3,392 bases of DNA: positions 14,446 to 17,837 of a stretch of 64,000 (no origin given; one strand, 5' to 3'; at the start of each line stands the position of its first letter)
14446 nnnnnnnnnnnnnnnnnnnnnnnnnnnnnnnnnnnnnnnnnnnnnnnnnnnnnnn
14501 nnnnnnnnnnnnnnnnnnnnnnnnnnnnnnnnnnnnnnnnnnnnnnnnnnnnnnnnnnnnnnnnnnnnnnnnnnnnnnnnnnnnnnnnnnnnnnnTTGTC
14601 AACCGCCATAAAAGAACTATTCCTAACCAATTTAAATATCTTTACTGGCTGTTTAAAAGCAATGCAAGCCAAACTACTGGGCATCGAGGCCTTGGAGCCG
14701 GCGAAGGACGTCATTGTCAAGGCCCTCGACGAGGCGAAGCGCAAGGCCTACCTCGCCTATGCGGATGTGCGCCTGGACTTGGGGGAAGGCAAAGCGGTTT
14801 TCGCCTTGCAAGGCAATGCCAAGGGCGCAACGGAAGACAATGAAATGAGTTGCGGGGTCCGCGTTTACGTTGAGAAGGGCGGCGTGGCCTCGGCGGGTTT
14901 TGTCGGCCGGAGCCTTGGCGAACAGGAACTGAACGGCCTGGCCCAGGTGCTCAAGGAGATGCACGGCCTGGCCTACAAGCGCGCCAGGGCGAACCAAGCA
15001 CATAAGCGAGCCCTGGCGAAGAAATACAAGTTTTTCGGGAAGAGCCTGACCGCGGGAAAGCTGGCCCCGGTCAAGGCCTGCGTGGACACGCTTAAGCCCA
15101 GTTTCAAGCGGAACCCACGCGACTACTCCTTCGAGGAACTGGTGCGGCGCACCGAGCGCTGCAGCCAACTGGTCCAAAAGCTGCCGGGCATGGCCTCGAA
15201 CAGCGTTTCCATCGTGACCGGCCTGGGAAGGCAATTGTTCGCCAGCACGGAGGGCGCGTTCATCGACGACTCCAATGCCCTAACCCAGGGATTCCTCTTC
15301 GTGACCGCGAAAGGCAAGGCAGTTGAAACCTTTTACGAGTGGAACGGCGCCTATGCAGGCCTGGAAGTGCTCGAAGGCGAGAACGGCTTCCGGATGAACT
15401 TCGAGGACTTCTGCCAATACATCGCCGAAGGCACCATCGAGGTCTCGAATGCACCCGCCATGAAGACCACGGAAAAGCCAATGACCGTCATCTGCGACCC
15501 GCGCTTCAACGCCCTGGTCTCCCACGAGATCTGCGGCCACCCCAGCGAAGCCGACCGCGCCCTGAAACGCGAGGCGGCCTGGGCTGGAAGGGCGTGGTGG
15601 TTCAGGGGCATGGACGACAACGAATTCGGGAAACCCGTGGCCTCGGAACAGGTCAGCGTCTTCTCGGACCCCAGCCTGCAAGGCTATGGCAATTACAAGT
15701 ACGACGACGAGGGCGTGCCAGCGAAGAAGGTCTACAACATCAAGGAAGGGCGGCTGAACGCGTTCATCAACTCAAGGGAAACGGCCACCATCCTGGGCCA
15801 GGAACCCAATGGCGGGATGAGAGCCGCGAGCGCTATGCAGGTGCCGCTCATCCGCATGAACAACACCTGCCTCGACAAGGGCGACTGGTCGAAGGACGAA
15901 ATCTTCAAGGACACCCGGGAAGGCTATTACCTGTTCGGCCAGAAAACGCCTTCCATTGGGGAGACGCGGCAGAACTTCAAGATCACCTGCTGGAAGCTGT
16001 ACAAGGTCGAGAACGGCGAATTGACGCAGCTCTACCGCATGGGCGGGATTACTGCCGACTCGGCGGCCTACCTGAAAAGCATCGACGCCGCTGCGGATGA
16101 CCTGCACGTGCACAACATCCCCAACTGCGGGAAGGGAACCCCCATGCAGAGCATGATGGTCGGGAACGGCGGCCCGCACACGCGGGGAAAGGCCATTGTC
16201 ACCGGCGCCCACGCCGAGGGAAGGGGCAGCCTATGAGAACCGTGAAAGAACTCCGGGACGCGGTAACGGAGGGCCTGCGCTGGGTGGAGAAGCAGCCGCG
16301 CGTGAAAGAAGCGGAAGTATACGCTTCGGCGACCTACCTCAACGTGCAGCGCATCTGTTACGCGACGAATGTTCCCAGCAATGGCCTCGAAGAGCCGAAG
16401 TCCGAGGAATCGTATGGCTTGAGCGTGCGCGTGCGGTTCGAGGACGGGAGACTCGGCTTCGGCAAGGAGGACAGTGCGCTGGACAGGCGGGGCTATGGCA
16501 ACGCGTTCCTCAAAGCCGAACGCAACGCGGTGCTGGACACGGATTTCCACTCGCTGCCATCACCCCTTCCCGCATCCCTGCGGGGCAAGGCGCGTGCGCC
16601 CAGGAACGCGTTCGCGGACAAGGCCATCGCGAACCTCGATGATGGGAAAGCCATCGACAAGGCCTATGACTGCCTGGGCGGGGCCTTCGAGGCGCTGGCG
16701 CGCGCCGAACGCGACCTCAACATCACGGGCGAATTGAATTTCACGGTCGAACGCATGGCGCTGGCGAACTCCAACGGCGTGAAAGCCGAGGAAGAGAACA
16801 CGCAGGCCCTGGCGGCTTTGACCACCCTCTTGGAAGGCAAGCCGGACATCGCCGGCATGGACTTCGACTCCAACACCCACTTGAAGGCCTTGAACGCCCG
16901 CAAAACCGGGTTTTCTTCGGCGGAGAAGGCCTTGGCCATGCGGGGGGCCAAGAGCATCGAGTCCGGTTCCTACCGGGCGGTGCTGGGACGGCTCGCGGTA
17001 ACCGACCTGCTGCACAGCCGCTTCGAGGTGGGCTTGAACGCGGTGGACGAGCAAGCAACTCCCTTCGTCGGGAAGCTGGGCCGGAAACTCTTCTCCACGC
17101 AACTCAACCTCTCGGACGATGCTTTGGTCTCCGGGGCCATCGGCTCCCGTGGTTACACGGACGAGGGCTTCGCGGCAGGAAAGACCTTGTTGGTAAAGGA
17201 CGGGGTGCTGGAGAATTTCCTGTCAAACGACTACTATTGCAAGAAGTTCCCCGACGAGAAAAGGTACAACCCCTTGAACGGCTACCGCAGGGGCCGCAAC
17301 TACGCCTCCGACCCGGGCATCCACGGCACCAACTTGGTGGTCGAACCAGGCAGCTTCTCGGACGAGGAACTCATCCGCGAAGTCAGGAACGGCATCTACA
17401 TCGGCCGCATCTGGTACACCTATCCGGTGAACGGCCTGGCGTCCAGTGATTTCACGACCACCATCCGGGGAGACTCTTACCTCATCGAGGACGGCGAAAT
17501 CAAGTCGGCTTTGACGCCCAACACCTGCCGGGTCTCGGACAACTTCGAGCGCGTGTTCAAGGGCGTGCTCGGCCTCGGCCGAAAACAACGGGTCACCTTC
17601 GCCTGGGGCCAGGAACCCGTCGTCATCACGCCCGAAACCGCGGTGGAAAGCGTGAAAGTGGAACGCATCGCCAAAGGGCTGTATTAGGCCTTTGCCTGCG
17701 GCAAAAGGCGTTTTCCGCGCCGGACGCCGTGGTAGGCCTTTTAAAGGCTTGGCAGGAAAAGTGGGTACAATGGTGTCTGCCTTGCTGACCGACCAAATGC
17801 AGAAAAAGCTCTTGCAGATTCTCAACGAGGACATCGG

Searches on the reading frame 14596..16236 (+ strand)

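Call 41: search_protein_families(library=pfam, proteins=[window:14596-16236:+], max_evalue=0.00001)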
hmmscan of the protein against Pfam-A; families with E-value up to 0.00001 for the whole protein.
window:14596-16236:+ (546 aa): 1 family
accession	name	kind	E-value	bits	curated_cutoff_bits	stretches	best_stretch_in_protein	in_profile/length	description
PF19289.4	PmbA_TldD_3rd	-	2.6e-37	128.5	22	1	295-516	3-203/220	PmbA/TldA metallopeptidase C-terminal domain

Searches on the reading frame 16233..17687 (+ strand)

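Call 41: search_protein_families(library=pfam, proteins=[window:16233-17687:+], max_evalue=0.00001)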
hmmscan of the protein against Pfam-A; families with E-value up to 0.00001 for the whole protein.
window:16233-17687:+ (484 aa): 1 family
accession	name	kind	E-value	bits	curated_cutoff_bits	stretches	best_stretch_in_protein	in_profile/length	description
PF19289.4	PmbA_TldD_3rd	-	2.8e-37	128.5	22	1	244-476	1-218/220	PmbA/TldA metallopeptidase C-terminal domain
